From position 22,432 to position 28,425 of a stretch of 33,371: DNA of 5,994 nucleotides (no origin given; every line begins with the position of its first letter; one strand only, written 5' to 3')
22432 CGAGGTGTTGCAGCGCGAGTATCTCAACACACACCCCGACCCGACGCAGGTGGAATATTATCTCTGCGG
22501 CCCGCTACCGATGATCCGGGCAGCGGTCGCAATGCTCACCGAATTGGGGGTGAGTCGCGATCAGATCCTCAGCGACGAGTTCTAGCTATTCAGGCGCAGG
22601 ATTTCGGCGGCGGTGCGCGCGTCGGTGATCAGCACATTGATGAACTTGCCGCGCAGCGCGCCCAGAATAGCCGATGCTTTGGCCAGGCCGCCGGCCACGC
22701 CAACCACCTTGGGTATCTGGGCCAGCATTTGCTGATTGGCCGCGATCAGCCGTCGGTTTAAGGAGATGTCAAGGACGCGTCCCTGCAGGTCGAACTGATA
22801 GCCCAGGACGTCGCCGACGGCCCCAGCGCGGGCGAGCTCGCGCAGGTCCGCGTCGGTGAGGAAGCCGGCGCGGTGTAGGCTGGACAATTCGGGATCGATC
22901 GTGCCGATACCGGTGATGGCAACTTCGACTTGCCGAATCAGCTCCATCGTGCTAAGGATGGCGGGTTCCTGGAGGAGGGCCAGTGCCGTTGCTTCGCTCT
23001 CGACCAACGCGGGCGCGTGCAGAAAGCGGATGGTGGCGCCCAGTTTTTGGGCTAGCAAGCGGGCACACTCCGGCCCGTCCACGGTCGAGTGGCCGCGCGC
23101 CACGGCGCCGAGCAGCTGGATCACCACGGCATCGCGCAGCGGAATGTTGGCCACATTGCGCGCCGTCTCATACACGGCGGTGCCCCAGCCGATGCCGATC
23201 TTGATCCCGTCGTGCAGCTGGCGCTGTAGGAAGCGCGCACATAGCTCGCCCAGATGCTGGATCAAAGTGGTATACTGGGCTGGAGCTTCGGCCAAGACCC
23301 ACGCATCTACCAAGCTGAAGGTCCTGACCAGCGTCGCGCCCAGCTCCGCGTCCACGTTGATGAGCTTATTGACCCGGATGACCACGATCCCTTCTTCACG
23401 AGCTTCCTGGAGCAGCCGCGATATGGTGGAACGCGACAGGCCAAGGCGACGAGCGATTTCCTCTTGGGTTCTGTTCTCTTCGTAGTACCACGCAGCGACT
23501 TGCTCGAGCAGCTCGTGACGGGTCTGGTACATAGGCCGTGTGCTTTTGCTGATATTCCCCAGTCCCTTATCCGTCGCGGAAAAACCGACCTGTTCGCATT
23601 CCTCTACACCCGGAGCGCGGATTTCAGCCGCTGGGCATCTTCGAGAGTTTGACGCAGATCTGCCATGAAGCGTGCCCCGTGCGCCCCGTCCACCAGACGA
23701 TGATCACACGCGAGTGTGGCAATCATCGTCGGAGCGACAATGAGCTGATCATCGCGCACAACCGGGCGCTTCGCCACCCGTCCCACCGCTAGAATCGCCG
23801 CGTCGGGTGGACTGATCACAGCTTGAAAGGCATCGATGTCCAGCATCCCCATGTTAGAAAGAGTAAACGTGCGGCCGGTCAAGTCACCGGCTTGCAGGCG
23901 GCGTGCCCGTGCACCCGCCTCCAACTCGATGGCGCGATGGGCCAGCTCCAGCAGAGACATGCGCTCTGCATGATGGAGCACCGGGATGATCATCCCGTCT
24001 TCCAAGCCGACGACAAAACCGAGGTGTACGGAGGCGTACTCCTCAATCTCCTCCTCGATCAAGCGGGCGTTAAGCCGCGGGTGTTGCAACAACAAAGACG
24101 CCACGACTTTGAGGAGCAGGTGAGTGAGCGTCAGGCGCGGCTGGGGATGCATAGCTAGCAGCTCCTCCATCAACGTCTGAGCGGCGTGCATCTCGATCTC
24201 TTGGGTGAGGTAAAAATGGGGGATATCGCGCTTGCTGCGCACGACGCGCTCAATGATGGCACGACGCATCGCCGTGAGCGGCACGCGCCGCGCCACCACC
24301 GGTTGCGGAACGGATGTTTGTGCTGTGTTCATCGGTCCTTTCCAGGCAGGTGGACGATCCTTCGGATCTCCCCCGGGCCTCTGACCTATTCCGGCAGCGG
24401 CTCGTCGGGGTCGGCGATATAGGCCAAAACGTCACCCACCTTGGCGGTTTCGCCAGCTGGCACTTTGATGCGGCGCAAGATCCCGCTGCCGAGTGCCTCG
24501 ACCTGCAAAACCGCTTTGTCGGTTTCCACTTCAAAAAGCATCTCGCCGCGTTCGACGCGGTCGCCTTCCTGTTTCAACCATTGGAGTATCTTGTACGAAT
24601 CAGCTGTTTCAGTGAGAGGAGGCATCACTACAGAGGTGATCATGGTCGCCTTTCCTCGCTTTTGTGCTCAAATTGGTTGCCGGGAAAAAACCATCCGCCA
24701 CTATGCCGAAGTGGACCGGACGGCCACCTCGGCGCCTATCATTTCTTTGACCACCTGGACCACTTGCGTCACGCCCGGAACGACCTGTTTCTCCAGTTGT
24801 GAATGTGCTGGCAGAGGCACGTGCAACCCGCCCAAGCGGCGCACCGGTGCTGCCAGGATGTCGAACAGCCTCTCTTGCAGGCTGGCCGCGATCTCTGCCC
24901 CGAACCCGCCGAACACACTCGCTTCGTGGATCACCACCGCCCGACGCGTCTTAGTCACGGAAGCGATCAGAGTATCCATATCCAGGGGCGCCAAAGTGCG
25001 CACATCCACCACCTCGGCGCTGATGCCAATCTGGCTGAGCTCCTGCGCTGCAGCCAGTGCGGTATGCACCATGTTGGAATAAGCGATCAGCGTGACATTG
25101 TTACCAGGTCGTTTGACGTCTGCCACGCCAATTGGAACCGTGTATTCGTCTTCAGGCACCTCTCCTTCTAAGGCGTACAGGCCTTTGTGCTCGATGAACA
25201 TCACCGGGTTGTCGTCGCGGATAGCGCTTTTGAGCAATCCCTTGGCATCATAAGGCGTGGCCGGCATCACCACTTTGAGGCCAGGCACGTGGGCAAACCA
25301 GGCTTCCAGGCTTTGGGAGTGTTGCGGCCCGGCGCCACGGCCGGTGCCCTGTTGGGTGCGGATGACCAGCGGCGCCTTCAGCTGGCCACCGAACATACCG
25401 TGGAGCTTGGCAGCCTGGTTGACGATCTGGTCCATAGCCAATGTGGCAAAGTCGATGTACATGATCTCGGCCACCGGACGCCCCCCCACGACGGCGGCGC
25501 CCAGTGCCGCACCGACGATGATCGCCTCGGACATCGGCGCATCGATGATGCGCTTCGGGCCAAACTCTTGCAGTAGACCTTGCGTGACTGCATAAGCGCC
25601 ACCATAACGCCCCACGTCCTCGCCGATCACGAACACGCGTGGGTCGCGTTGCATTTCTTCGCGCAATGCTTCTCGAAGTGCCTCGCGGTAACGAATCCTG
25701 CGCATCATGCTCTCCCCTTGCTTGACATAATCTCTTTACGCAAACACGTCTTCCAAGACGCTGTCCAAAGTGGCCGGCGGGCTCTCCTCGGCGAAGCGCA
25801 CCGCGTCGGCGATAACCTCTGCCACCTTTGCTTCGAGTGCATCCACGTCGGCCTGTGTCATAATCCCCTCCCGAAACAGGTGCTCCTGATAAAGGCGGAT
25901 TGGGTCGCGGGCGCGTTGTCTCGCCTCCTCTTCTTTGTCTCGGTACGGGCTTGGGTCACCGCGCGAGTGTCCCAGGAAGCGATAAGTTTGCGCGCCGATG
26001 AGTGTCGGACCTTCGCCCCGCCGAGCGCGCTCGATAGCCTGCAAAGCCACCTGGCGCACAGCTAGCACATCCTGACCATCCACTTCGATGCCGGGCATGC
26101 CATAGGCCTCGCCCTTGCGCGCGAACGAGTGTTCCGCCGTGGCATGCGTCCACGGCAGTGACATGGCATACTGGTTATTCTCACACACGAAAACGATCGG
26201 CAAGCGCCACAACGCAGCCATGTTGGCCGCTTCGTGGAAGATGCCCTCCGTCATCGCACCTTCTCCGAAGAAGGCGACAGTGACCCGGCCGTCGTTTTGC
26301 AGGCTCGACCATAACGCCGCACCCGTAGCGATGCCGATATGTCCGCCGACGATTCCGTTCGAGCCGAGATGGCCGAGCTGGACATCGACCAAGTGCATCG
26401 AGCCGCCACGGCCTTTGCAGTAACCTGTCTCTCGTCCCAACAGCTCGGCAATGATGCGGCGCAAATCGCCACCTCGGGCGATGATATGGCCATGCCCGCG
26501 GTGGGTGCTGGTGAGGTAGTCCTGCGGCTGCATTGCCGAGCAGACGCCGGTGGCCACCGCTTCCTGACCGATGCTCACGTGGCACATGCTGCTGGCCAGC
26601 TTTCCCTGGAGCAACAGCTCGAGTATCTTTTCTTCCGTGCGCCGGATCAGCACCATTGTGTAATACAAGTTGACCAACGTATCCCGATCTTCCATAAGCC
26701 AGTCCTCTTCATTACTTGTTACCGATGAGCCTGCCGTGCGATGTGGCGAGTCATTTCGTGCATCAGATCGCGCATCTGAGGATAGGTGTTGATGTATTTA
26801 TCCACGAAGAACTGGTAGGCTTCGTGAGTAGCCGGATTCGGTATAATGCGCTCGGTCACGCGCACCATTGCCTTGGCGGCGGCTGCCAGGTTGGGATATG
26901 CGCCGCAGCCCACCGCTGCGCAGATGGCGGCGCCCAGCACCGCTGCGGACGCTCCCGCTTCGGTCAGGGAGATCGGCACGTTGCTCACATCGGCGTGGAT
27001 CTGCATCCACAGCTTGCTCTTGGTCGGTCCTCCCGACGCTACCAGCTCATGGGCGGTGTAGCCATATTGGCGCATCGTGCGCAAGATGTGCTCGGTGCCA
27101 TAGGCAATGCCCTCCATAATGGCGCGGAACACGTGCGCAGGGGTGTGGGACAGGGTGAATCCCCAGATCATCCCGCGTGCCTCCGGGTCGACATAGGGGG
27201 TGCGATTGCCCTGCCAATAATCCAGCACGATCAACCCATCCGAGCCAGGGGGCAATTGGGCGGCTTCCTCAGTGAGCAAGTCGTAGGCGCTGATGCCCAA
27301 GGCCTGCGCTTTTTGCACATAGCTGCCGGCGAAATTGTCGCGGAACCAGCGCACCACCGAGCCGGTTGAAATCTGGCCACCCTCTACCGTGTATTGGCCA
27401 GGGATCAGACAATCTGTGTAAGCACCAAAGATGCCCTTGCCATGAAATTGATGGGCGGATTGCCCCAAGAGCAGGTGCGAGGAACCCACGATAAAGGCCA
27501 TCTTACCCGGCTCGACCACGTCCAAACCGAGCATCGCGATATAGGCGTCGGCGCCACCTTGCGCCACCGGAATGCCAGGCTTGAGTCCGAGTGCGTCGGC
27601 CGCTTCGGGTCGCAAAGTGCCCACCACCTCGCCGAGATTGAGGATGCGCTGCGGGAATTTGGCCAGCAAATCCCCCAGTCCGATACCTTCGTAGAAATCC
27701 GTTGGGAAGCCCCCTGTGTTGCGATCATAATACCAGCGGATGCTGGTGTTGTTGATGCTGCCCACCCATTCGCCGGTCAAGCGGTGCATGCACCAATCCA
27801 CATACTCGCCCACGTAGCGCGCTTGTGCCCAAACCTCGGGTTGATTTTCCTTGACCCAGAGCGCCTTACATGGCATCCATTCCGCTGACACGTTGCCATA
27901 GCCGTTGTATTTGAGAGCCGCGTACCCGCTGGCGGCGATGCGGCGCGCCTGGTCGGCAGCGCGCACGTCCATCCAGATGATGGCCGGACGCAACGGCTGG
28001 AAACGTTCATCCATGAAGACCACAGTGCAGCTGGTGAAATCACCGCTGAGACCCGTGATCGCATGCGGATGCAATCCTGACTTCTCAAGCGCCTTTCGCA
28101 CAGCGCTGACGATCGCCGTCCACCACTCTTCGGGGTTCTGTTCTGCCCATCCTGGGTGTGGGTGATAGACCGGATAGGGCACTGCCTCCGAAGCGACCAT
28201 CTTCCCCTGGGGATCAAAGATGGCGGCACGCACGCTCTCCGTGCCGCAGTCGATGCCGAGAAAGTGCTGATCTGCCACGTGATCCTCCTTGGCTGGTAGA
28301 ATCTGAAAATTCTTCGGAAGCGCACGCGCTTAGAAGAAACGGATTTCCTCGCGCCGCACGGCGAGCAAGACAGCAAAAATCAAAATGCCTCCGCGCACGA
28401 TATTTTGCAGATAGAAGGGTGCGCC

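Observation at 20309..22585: Self-sufficient membrane di-iron oxygenase: desaturase-family domain fused to a Rieske ferredoxin and an NqrF-like reductase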

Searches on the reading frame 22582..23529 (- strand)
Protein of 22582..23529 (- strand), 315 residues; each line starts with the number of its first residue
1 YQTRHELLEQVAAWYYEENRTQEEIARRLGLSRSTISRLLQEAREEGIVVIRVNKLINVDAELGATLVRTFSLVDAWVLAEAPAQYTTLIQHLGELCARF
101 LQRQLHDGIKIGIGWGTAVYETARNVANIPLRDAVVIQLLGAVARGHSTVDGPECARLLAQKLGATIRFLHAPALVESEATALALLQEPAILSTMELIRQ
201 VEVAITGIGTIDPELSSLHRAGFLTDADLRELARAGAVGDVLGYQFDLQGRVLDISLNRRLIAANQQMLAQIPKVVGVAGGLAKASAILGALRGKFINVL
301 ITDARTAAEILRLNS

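Call 13: search_protein_families(library=pfam, proteins=[window:22582-23529:-], max_evalue=0.00001)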
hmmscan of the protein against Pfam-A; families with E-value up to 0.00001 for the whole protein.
window:22582-23529:- (315 aa): 8 families
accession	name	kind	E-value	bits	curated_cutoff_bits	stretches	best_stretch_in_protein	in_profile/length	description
PF04198.19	Sugar-bind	-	2.6e-64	217.3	27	1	60-312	6-257/257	Putative sugar-binding domain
PF04545.22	Sigma70_r4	-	1.7e-08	34.3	24.1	1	14-45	15-46/50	Sigma-70, region 4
PF13545.12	HTH_Crp_2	-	7.8e-08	32.6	27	1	21-56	24-59/70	Crp-like helix-turn-helix domain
PF12802.13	MarR_2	-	5.2e-07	30.2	27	1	18-52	18-53/61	MarR family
PF13412.12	HTH_24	-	8.3e-07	28.9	21.9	1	21-49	19-47/48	Winged helix-turn-helix DNA-binding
PF13518.12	HTH_28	-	2.5e-06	27.9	25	1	15-48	8-41/52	Helix-turn-helix domain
PF13384.12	HTH_23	-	3e-06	27.3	24.6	0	12-48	10-46/50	Homeodomain-like domain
PF13936.12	HTH_38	-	8.2e-06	25.9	27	0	10-41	12-42/44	Helix-turn-helix domain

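Call 65: search_protein_families(library=ncbifam, proteins=[window:22582-23529:-], max_evalue=1e-10)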
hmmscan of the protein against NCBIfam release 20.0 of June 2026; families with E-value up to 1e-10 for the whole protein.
window:22582-23529:- (315 aa): 2 families
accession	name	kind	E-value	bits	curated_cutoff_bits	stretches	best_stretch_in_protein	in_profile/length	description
NF053881.1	TransRegDeoRBac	equivalog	9.8e-61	205.6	420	1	4-311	5-310/311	DNA-binding transcriptional repressor DeoR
NF011947.0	PRK15418.1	equivalog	9.3e-47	159.8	486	1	5-313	16-317/319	transcriptional regulator LsrR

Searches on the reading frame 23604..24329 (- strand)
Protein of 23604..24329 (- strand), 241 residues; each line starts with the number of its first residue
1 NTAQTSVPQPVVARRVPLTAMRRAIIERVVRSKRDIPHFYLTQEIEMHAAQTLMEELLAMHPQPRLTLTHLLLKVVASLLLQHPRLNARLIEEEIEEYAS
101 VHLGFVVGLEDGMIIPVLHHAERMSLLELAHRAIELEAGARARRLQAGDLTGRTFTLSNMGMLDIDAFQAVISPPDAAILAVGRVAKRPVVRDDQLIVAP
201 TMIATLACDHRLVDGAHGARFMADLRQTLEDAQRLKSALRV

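Call 13: search_protein_families(library=pfam, proteins=[window:23604-24329:-], max_evalue=0.00001)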
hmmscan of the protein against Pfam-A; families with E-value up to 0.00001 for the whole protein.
window:23604-24329:- (241 aa): 1 family
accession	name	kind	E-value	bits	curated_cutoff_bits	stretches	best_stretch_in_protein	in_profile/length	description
PF00198.28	2-oxoacid_dh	-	1.8e-67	227.6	23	1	14-235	5-230/232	2-oxoacid dehydrogenases acyltransferase (catalytic domain)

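Call 65: search_protein_families(library=ncbifam, proteins=[window:23604-24329:-], max_evalue=1e-10)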
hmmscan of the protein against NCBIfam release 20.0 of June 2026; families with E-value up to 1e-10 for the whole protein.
window:23604-24329:- (241 aa): 8 families
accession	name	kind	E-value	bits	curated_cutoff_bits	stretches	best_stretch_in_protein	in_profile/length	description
TIGR01349.1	PDHac_trf_mito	equivalog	2.2e-55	188.6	445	1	11-232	207-432/437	pyruvate dehydrogenase complex dihydrolipoamide acetyltransferase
NF011416.0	PRK14843.1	equivalog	4.7e-43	147.4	429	1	14-232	119-342/347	dihydrolipoamide acetyltransferase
NF008814.0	PRK11854.1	equivalog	6.6e-42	143.7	722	1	18-236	412-636/637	pyruvate dehydrogenase complex dihydrolipoyllysine-residue acetyltransferase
TIGR01348.1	PDHac_trf_long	equivalog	6e-37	127.4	552.1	1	14-235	358-585/587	dihydrolipoyllysine-residue acetyltransferase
TIGR01347.1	sucB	equivalog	9.7e-36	123.8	378.65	1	11-235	173-400/404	dihydrolipoyllysine-residue succinyltransferase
NF004309.0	PRK05704.1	equivalog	2.3e-33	116.2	449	1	13-235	179-404/408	2-oxoglutarate dehydrogenase complex dihydrolipoyllysine-residue succinyltransferase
TIGR02927.1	SucB_Actino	equivalog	1.8e-30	106.3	423.45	1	65-233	397-572/579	2-oxoglutarate dehydrogenase, E2 component, dihydrolipoamide succinyltransferase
NF008815.0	PRK11857.1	equivalog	2.6e-30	105.9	378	1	4-232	69-302/308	dihydrolipoamide acetyltransferase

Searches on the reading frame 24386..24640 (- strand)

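Call 13: search_protein_families(library=pfam, proteins=[window:24386-24640:-], max_evalue=0.00001)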
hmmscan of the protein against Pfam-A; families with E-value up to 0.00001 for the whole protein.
window:24386-24640:- (84 aa): 1 family
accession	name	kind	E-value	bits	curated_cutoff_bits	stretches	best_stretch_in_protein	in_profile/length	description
PF00364.28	Biotin_lipoyl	-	6.6e-17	61.6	22.1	1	4-75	3-73/73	Biotin-requiring enzyme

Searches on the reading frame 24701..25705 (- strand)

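Call 13: search_protein_families(library=pfam, proteins=[window:24701-25705:-], max_evalue=0.00001)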
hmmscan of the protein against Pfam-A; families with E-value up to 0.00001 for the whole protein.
window:24701-25705:- (334 aa): 2 families
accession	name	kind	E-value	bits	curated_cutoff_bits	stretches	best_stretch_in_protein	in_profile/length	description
PF02779.29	Transket_pyr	-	6.1e-47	159.9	27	1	4-177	3-172/174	Transketolase, pyrimidine binding domain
PF02780.25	Transketolase_C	-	1.1e-38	132.4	25.9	1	193-315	1-124/124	Transketolase, C-terminal domain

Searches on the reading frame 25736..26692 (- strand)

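Call 13: search_protein_families(library=pfam, proteins=[window:25736-26692:-], max_evalue=0.00001)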
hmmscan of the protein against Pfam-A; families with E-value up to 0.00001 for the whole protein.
window:25736-26692:- (318 aa): 2 families
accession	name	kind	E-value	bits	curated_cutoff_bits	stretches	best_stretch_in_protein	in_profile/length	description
PF00676.26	E1_dh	-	1.3e-84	284.2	22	1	11-307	1-297/300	Dehydrogenase E1 component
PF02775.26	TPP_enzyme_C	-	9.9e-06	25.9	21.9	0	111-232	26-149/151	Thiamine pyrophosphate enzyme, C-terminal TPP binding domain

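Call 65: search_protein_families(library=ncbifam, proteins=[window:25736-26692:-], max_evalue=1e-10)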
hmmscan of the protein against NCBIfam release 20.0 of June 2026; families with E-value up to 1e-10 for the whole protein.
window:25736-26692:- (318 aa): 3 families
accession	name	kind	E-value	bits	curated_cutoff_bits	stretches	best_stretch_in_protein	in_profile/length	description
TIGR03182.1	PDH_E1_alph_y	equivalog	2.8e-108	361.5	393.85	1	4-318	2-315/315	pyruvate dehydrogenase (acetyl-transferring) E1 component subunit alpha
TIGR03181.1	PDH_E1_alph_x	equivalog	1.8e-80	270.4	411.35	1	3-318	23-328/341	pyruvate dehydrogenase (acetyl-transferring) E1 component subunit alpha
NF004559.0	PRK05899.2-5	equivalog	2.6e-12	45.8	488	1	112-238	125-249/627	transketolase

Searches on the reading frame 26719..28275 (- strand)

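Call 14: search_protein_families(library=pfam, proteins=[window:26719-28275:-], max_evalue=0.00001)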
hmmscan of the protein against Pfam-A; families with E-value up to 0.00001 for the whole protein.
window:26719-28275:- (518 aa): 2 families
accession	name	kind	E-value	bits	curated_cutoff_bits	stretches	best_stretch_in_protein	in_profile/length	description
PF00370.27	FGGY_N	-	1e-46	160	28.8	1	5-250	2-245/245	FGGY family of carbohydrate kinases, N-terminal domain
PF02782.22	FGGY_C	-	2.1e-40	139.1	27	1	260-456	2-197/198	FGGY family of carbohydrate kinases, C-terminal domain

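Call 65: search_protein_families(library=ncbifam, proteins=[window:26719-28275:-], max_evalue=1e-10)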
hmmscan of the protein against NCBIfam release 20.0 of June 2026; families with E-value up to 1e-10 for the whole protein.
window:26719-28275:- (518 aa): 10 families
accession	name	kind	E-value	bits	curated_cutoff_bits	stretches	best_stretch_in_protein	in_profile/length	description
NF003154.0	PRK04123.1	equivalog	1.9e-98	330.5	428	1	3-500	4-536/554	ribulokinase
TIGR01312.1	XylB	equivalog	1.2e-88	297.8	380.25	1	6-498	1-480/481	xylulokinase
TIGR01315.1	5C_CHO_kinase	subfamily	1.3e-78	265.1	408.7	1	4-494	1-527/541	FGGY family pentulose kinase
TIGR01234.1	L-ribulokinase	equivalog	1.1e-76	258.8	583.25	1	6-494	4-523/536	ribulokinase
TIGR01314.1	gntK_FGGY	equivalog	2.5e-66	224.2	648.55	1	5-498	2-490/505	gluconokinase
NF008187.0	PRK10939.1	equivalog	2.2e-64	218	528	1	3-507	4-509/521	autoinducer-2 kinase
NF011601.0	PRK15027.1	equivalog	1.3e-50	172.2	912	1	5-505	2-483/484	xylulokinase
TIGR01311.1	glycerol_kin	equivalog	6.7e-50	169.8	590.35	1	6-472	4-465/496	glycerol kinase GlpK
NF000756.0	PRK00047.1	subfamily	1.2e-44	152.5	498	1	3-468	5-463/502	glycerol kinase GlpK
TIGR02628.1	fuculo_kin_coli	equivalog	4.6e-39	134.7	470.9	1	8-479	6-464/465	L-fuculokinase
